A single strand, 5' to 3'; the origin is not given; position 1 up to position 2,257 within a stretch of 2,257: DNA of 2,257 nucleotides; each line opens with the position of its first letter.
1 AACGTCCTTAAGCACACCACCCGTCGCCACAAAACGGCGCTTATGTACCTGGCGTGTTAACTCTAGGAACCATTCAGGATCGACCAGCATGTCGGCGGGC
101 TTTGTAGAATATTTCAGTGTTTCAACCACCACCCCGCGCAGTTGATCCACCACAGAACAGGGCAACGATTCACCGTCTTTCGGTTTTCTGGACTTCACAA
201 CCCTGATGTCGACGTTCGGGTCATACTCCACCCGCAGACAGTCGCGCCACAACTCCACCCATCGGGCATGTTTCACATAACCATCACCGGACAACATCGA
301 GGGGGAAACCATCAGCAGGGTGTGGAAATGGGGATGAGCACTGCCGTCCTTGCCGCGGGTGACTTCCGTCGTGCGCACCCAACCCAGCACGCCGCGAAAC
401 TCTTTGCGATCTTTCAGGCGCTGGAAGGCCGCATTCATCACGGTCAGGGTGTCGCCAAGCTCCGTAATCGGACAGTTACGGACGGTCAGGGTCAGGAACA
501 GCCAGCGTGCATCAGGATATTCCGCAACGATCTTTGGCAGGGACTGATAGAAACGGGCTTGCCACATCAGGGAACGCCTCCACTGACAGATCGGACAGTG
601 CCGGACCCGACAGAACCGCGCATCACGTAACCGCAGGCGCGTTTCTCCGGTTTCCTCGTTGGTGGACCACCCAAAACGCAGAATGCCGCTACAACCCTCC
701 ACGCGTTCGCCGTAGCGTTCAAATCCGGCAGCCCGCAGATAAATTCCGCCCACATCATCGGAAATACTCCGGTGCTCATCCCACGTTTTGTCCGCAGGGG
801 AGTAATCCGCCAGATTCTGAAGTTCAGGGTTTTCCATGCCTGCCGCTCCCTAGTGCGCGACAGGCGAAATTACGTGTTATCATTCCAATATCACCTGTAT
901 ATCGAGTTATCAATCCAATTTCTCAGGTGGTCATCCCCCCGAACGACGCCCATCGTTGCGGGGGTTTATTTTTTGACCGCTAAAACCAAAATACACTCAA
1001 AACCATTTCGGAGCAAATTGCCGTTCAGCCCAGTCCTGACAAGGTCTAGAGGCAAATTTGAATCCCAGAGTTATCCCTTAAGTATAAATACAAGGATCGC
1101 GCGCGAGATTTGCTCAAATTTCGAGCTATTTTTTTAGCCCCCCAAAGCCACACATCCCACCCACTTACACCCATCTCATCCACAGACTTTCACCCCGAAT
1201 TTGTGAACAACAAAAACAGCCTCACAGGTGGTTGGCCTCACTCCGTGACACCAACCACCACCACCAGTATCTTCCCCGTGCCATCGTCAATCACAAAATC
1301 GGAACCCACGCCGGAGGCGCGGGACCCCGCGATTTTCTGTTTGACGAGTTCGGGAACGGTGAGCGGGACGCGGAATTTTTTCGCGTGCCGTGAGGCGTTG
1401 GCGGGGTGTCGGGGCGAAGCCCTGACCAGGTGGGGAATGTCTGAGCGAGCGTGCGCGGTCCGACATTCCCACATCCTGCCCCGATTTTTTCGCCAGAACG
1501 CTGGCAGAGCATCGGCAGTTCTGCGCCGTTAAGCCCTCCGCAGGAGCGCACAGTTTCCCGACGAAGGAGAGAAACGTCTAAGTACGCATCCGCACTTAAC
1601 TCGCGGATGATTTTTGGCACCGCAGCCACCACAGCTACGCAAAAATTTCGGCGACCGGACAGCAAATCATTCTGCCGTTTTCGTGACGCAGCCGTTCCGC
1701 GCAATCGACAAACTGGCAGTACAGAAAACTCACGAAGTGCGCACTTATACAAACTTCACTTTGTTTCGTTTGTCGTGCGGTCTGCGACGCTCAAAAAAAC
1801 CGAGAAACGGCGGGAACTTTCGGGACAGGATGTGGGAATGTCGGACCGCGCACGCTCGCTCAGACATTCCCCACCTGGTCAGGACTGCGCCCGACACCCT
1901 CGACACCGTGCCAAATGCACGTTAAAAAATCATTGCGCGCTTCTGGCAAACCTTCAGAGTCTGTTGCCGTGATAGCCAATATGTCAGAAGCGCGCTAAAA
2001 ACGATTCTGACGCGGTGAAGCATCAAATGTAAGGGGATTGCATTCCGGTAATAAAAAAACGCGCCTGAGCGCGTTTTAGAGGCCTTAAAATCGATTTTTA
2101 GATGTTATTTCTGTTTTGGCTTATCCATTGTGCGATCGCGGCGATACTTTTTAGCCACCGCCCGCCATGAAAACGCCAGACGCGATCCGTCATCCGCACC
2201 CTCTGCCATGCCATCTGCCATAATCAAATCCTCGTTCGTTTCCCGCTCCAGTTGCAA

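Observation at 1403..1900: Perfect 58-bp inverted repeats enclosing a 347-bp non-coding spacer (about 500 bp unit) next to a rolling-circle rep gene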

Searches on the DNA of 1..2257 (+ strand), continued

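Call 28: get_annotated_region(hit=H15, flank=2000)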
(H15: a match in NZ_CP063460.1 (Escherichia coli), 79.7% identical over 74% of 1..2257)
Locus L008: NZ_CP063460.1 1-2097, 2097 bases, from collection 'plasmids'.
description: Escherichia coli strain EM22-18-53 plasmid pEM22-18-53_1, complete sequence
organism: Escherichia coli (NCBI taxid 562)
taxonomy: Bacteria; Pseudomonadota; Gammaproteobacteria; Enterobacterales; Enterobacteriaceae; Escherichia; Escherichia coli
host: -; source: chicken meat; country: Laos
typing (MOB-suite, as given by PLSDB): mobilizable; replicon ColpVC
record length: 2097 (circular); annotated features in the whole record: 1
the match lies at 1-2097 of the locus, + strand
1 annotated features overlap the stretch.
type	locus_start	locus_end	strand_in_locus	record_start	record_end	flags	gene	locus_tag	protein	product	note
CDS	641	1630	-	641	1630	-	-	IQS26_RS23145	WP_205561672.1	protein rep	-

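Call 29: get_annotated_region(hit=H11, flank=2000)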
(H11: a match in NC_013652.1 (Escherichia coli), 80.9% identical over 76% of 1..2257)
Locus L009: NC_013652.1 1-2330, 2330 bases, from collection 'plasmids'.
description: Escherichia coli plasmid pPM18, complete sequence
organism: Escherichia coli (NCBI taxid 562)
taxonomy: Bacteria; Pseudomonadota; Gammaproteobacteria; Enterobacterales; Enterobacteriaceae; Escherichia; Escherichia coli
host: -; source: -; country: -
typing (MOB-suite, as given by PLSDB): mobilizable; replicon Col(MP18)
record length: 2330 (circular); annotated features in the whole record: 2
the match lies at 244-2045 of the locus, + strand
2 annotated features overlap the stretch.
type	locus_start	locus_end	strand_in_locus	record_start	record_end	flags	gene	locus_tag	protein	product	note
CDS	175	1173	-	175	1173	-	-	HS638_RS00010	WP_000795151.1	protein rep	-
CDS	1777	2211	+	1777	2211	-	-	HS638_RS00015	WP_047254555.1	hypothetical protein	-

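Call 30: get_annotated_region(hit=H36, flank=2000)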
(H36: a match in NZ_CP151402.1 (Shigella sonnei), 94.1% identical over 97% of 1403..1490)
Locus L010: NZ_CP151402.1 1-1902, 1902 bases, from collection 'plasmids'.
description: Shigella sonnei strain R15.0423 plasmid pR15.0423_1k, complete sequence
organism: Shigella sonnei (NCBI taxid 624)
taxonomy: Bacteria; Pseudomonadota; Gammaproteobacteria; Enterobacterales; Enterobacteriaceae; Shigella; Shigella sonnei
host: -; source: -; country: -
typing (MOB-suite, as given by PLSDB): mobilizable; replicon Col(MG828)
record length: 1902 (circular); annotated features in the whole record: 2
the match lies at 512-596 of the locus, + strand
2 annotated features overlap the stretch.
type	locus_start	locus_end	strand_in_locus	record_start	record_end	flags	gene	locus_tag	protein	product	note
CDS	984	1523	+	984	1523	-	-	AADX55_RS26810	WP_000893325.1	replication/maintenance protein RepL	GO:0006260 - DNA replication [Evidence IEA]; GO:0006276 - plasmid maintenance [Evidence IEA]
CDS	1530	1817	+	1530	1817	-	-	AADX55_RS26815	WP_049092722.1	hypothetical protein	-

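Call 31: get_annotated_region(hit=H94, flank=2000)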
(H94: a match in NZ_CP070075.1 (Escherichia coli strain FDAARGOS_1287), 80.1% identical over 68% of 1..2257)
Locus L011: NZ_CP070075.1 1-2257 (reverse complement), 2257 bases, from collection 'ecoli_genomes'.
description: Escherichia coli strain FDAARGOS_1287 plasmid unnamed5, complete sequence
organism: Escherichia coli strain FDAARGOS_1287 (NCBI taxid 562)
replicon: plasmid unnamed5; assembly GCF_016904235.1
host: Homo sapiens; source: missing; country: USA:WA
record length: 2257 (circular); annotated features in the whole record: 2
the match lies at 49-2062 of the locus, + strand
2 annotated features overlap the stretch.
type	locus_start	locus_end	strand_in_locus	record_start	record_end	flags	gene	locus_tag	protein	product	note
CDS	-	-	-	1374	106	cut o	-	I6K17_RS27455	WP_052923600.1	protein rep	-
CDS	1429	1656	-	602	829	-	-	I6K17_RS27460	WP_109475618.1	hypothetical protein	-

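Call 32: get_annotated_region(hit=H106, flank=2000)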
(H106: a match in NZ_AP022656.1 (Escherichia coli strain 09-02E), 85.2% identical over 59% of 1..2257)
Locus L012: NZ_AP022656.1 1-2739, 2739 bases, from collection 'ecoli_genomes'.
description: Escherichia coli strain 09-02E plasmid p6-09-02E, complete sequence
organism: Escherichia coli strain 09-02E (NCBI taxid 562)
replicon: plasmid p6-09-02E; assembly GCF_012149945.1
host: Homo sapiens; source: -; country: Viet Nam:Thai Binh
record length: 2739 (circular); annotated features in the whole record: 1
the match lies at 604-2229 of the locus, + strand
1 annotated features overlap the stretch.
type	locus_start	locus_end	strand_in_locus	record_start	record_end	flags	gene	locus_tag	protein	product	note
CDS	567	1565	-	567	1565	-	-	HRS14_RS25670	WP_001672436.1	protein rep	-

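Call 46: search_dna_similar(query=L001:768-855:+, collection=plasmids, mode=distant, max_rows=25)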
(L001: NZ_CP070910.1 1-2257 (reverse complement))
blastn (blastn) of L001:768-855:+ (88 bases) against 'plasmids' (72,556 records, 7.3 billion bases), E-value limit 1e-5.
Records with a match: 3710; places in all: 4014; records where one place covers at least 80% of the query: 3693.
Best place of each record, by identity: >=99% 4; 95-99% 214; 90-95% 273; 80-90% 2394; 60-80% 825.
By first word of the organism name: Escherichia 2458; Salmonella 623; Enterobacter 200; Shigella 199; Klebsiella 158; Citrobacter 29; Leclercia 13; uncultured 8; Serratia 8; Pectobacterium 2; and 9 more.
By predicted mobility (MOB-suite, as given by PLSDB): conjugative 1921; mobilizable 1672; non-mobilizable 117.
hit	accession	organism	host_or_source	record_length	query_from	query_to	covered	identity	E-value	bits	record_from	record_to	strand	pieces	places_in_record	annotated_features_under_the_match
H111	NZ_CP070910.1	Escherichia coli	Homo sapiens,Bacterial pure ...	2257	1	88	100%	100.0%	3e-37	159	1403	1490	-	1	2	hypothetical protein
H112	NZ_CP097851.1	Salmonella enterica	animal,cloacal swab live chicken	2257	1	88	100%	100.0%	3e-37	159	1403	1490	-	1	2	hypothetical protein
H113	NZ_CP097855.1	Salmonella enterica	animal,cloacal swab live chicken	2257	1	88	100%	100.0%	3e-37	159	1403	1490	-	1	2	hypothetical protein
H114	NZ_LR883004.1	Escherichia coli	-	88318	1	87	99%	96.6%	2e-32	144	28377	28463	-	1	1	none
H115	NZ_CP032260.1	Escherichia coli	-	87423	1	87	99%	96.6%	3e-31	141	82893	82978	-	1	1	none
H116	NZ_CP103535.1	Escherichia coli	Homo sapiens,blood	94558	1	87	99%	96.6%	3e-31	141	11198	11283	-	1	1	none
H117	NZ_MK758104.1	Escherichia coli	-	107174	1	87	99%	96.6%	3e-31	141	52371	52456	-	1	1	none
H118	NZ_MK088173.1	Salmonella enterica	Homo sapiens,blood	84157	1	87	99%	96.6%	3e-31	141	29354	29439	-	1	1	none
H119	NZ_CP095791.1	Escherichia fergusonii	culture,cecal contents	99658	1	86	98%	97.7%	2e-33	147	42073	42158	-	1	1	none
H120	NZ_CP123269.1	Escherichia coli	chicken,individual chicken feces,feces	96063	1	86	98%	97.7%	2e-33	147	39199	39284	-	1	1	none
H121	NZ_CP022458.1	Shigella sonnei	Homo sapiens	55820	1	86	98%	96.5%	8e-32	142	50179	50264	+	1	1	none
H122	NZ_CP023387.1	Escherichia coli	canine,whole organism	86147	1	86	98%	96.5%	8e-32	142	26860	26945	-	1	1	none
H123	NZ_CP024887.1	Escherichia coli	-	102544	1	86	98%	96.5%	8e-32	142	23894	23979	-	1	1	none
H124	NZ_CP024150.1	Escherichia coli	single cell,clinical patient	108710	1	86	98%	96.5%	8e-32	142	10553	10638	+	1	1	none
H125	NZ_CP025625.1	Escherichia coli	Homo sapiens,Pure Culture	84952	1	86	98%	96.5%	8e-32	142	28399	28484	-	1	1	none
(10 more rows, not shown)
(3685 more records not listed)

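Call 47: search_dna_similar(query=L002:1693-1780:+, collection=plasmids, mode=distant, max_rows=25)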
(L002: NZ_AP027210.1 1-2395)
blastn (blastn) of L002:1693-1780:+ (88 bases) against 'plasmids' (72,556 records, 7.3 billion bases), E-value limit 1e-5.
Records with a match: 1359; places in all: 1385; records where one place covers at least 80% of the query: 1338.
Best place of each record, by identity: >=99% 9; 95-99% 19; 90-95% 6; 80-90% 335; 60-80% 990.
By first word of the organism name: Escherichia 517; Klebsiella 372; Enterobacter 177; Salmonella 168; Citrobacter 45; Serratia 33; Shigella 26; Leclercia 10; Raoultella 3; Pectobacterium 2; and 6 more.
By predicted mobility (MOB-suite, as given by PLSDB): conjugative 817; mobilizable 332; non-mobilizable 210.
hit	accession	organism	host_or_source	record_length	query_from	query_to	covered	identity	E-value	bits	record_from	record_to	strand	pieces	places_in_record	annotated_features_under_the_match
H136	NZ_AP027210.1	Escherichia coli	Homo sapiens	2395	1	88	100%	100.0%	3e-37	159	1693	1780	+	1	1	hypothetical protein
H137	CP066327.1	Salmonella enterica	environmental,environment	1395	1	87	99%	100.0%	1e-36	158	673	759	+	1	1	record has no annotation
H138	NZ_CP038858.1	Escherichia coli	pig,Single colony culture,feces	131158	1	88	100%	97.7%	1e-34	150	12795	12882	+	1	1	none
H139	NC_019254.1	Shigella sp. MO17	-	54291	1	88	100%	97.7%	1e-34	150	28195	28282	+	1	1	none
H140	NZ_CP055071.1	Shigella flexneri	Shek Wu Hui WWTPs_97 WWTPs influent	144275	1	88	100%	97.7%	1e-34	150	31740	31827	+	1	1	none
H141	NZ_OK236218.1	Escherichia coli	pig,whole organism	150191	1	88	100%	97.7%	1e-34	150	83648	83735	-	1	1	none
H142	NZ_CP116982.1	Escherichia coli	Sus scrofa,feces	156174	1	88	100%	97.7%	1e-34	150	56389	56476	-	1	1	none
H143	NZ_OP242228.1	Escherichia coli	Homo sapiens,stool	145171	1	88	100%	97.7%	1e-34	150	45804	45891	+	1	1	none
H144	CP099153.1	Escherichia coli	culture,Pooled sediment sample ...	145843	1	88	100%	97.7%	1e-34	150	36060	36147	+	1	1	none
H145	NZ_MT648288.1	Escherichia coli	-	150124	1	88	100%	97.7%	1e-34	150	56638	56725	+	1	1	none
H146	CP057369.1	Escherichia coli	culture,Pooled pig faecal samples ...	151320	1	88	100%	97.7%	1e-34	150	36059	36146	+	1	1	none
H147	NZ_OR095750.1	Escherichia coli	-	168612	1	88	100%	97.7%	1e-34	150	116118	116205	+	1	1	none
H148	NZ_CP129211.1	Salmonella enterica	Oyster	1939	1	88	100%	95.6%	8e-32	142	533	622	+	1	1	none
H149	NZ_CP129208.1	Salmonella enterica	Oyster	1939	1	88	100%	95.6%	8e-32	142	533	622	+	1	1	none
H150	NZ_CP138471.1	Klebsiella pneumoniae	Meat,Poultry meat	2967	2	88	99%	96.6%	2e-32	144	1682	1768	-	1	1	none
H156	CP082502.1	Salmonella enterica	Animal-Turkey-Young Turkey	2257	1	81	92%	100.0%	2e-33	147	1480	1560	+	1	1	hypothetical protein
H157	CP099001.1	Escherichia coli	culture,Pooled faeces sample collected ...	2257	1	81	92%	100.0%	2e-33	147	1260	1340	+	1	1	record has no annotation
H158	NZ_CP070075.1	Escherichia coli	Homo sapiens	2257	1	81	92%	100.0%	2e-33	147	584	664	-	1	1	hypothetical protein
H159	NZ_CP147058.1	Escherichia coli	environmental,river water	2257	1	81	92%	100.0%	2e-33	147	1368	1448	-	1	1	hypothetical protein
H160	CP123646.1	Salmonella enterica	ground turkey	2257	1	81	92%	100.0%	2e-33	147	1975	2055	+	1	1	hypothetical protein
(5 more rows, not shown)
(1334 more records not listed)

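Call 49: get_annotated_region(hit=H120, flank=3800)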
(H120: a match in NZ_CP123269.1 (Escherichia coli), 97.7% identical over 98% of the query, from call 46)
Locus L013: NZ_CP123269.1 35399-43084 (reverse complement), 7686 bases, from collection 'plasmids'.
description: Escherichia coli strain YZLc23-1 plasmid pYZLc23-1_NDM-13_96k, complete sequence
organism: Escherichia coli (NCBI taxid 562)
taxonomy: Bacteria; Pseudomonadota; Gammaproteobacteria; Enterobacterales; Enterobacteriaceae; Escherichia; Escherichia coli
host: -; source: chicken,individual chicken feces,feces; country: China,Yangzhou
typing (MOB-suite, as given by PLSDB): conjugative; replicon IncK2/Z; relaxase MOBP; mating-pair formation MPF_I
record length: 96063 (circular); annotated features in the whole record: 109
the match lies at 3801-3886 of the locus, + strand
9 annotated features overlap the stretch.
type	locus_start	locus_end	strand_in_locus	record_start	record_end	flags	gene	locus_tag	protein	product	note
CDS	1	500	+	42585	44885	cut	trbC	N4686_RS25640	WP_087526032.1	F-type conjugative transfer protein TrbC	-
CDS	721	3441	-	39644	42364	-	-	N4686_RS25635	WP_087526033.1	relaxase/mobilization nuclease domain-containing protein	-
CDS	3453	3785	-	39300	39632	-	mobA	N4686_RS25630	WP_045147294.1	plasmid mobilization protein MobA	GO:0006355 - regulation of DNA-templated transcription [Evidence IEA]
CDS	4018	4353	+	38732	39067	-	-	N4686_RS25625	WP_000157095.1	molybdopterin-guanine dinucleotide biosynthesis protein MobC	-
CDS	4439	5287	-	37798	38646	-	-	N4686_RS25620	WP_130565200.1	DUF4942 domain-containing protein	-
CDS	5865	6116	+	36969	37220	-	-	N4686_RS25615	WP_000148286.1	helix-turn-helix transcriptional regulator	-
CDS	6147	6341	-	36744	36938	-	-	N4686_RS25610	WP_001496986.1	hypothetical protein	-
CDS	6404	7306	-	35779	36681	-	-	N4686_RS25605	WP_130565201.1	Rpn family recombination-promoting nuclease/putative transposase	-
CDS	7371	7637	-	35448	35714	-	-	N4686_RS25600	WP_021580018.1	hypothetical protein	-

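Call 50: get_annotated_region(hit=H139, flank=3800)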
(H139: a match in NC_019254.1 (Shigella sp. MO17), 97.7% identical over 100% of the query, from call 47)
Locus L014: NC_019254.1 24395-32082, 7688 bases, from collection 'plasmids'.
description: Shigella sp. MO17 plasmid pMO17_54, complete sequence
organism: Shigella sp. MO17 (NCBI taxid 1072658)
taxonomy: Bacteria; Pseudomonadota; Gammaproteobacteria; Enterobacterales; Enterobacteriaceae; Shigella; Shigella sp. MO17
host: -; source: -; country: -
typing (MOB-suite, as given by PLSDB): mobilizable; replicon IncFIA,IncFIC,IncX1,rep_cluster_1778
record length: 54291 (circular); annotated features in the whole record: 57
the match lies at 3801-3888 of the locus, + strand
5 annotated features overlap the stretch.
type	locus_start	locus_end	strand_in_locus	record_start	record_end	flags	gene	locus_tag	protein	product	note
CDS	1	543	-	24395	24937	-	-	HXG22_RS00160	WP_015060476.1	hypothetical protein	-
CDS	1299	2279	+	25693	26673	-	-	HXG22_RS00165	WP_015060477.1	IS5-like element ISKpn26 family transposase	-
CDS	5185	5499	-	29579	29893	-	-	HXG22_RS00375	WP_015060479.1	hypothetical protein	-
CDS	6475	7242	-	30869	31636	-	-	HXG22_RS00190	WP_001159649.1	DUF1883 domain-containing protein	-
CDS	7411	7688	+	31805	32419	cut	-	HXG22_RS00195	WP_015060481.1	TIR domain-containing protein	-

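Call 64: search_dna_similar(query=window:1650-1819:+, collection=plasmids, mode=distant, max_rows=30, rows=spread)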
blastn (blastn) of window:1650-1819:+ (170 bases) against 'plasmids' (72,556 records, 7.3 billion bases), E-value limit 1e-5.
Records with a match: 681; places in all: 725; records where one place covers at least 80% of the query: 136.
Best place of each record, by identity: >=99% 1; 95-99% 4; 90-95% 97; 80-90% 460; 60-80% 119.
By first word of the organism name: Escherichia 533; Salmonella 106; Shigella 26; Klebsiella 12; uncultured 3; Aeromonas 1.
By predicted mobility (MOB-suite, as given by PLSDB): mobilizable 661; non-mobilizable 11; conjugative 9.
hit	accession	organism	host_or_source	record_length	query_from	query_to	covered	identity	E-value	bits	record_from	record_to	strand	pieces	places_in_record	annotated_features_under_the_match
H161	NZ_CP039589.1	Salmonella enterica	Homo sapiens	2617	1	170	100%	99.4%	9e-80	303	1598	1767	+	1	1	record has no annotation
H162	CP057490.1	Escherichia coli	culture,Pooled sheep faecal samples ...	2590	1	170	100%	92.4%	2e-62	245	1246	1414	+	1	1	none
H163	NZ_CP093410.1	Salmonella enterica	Homo sapiens,stool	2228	1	170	100%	88.2%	4e-53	214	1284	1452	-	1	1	none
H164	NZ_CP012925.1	Salmonella enterica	Homo sapiens,human stool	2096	12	170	94%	90.6%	1e-53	216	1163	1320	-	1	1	none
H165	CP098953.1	Escherichia coli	culture,Pooled faeces sample collected ...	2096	12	170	94%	90.6%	1e-53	216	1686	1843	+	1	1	record has no annotation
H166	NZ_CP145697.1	Escherichia coli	-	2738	1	141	83%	87.4%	4e-40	171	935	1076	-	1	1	record has no annotation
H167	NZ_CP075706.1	Escherichia coli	Homo sapiens,stool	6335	9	130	72%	71.8%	6e-6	57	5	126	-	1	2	none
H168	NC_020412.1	Shigella sonnei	-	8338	81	162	48%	86.7%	9e-17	94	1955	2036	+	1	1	none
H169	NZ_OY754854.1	Escherichia coli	-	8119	81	162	48%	86.7%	9e-17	94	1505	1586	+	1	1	none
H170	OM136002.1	uncultured bacterium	-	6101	62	153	54%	77.1%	1e-8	67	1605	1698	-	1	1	none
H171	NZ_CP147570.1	Escherichia coli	Homo sapiens,bloodstream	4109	73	162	53%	78.0%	4e-8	65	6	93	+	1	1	none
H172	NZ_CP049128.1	Escherichia coli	Homo sapiens,urine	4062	78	162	50%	80.2%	3e-10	73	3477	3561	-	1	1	none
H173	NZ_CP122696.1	Escherichia coli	Sus scrofa,feces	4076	78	162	50%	80.2%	3e-10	73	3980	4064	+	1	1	none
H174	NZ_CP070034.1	Escherichia coli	Homo sapiens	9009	81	162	48%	83.1%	5e-13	81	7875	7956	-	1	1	none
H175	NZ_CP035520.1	Escherichia coli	Homo sapiens,urine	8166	72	152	48%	82.9%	2e-11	75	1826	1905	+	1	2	none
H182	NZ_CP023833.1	Escherichia coli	Homo sapiens,Bacterial isolate,feces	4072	78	158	48%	80.2%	3e-10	72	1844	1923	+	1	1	none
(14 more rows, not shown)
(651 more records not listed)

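Call 65: search_dna_similar(query=window:1219-1402:+, collection=plasmids, mode=distant, max_rows=30, rows=spread)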
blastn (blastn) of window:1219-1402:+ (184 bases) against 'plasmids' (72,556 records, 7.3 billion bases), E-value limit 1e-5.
Records with a match: 1041; places in all: 1071; records where one place covers at least 80% of the query: 215.
Best place of each record, by identity: >=99% 2; 95-99% 54; 90-95% 220; 80-90% 63; 60-80% 702.
By first word of the organism name: Salmonella 481; Escherichia 359; Klebsiella 111; Shigella 49; Enterobacter 16; Citrobacter 11; uncultured 4; Proteus 2; Erwinia 2; Kluyvera 1; and 5 more.
By predicted mobility (MOB-suite, as given by PLSDB): non-mobilizable 495; mobilizable 296; conjugative 250.
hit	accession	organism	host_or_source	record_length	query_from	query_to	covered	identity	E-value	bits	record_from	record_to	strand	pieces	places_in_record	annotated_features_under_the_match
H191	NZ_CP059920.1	Escherichia coli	Turkey,fecal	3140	1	184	100%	99.5%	3e-86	324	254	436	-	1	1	none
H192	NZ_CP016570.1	Salmonella enterica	Chicken feces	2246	1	184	100%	91.8%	3e-67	261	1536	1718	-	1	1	none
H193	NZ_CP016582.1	Salmonella enterica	-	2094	7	184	97%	92.1%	1e-66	259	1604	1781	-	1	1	none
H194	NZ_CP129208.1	Salmonella enterica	Oyster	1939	7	184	97%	89.3%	1e-59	236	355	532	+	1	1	none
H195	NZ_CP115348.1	Escherichia coli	dog,pure culture,blood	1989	23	184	88%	83.4%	1e-40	172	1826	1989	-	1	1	none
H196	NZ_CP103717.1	Klebsiella pneumoniae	Homo sapiens,blood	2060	7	184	97%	75.7%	3e-23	115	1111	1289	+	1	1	none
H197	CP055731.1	Escherichia coli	culture,Pooled pig faecal samples ...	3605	7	147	77%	89.4%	2e-44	186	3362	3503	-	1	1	none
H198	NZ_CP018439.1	Klebsiella pneumoniae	Homo sapiens,skin swab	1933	7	147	77%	77.1%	2e-19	102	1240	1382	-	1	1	record has no annotation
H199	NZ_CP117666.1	Escherichia albertii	Grus grus,whole organism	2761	7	144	75%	73.9%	1e-9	71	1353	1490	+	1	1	hypothetical protein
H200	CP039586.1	Salmonella enterica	Homo sapiens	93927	7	116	60%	75.7%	4e-9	69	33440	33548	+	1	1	none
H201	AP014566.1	Salmonella enterica subsp. enterica serovar Typhimurium ...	-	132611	7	116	60%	75.7%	4e-9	69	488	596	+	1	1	hypothetical protein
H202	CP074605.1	Salmonella enterica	cell culture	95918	7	116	60%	75.7%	4e-9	69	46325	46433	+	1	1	none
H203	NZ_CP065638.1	Salmonella enterica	-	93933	7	116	60%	75.7%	4e-9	69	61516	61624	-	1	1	none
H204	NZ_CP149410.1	Salmonella enterica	Homo sapiens,single cell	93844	7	116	60%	75.7%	4e-9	69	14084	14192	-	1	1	none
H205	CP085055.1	Salmonella enterica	environmental,water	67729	7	116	60%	74.8%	3e-10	72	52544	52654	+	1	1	none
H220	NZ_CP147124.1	Escherichia coli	environmental,river water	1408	6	41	20%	94.4%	7e-6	57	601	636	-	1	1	none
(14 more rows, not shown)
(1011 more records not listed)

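Call 66: get_annotated_region(hit=H182, flank=2100)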
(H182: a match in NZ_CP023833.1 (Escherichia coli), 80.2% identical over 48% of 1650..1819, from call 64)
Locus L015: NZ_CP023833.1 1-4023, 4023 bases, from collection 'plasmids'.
description: Escherichia coli strain 4/4 plasmid p4_4.7, complete sequence
organism: Escherichia coli (NCBI taxid 562)
taxonomy: Bacteria; Pseudomonadota; Gammaproteobacteria; Enterobacterales; Enterobacteriaceae; Escherichia; Escherichia coli
host: -; source: Homo sapiens,Bacterial isolate,feces; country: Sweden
typing (MOB-suite, as given by PLSDB): mobilizable; replicon rep_cluster_1778; relaxase MOBQ
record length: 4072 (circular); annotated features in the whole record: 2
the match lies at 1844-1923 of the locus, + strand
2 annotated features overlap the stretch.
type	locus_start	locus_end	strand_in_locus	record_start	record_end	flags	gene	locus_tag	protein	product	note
CDS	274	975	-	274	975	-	-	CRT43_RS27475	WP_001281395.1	replication initiation protein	GO:0006270 - DNA replication initiation [Evidence IEA]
CDS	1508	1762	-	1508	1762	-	mobC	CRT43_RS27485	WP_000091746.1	relaxase accessory protein MobC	-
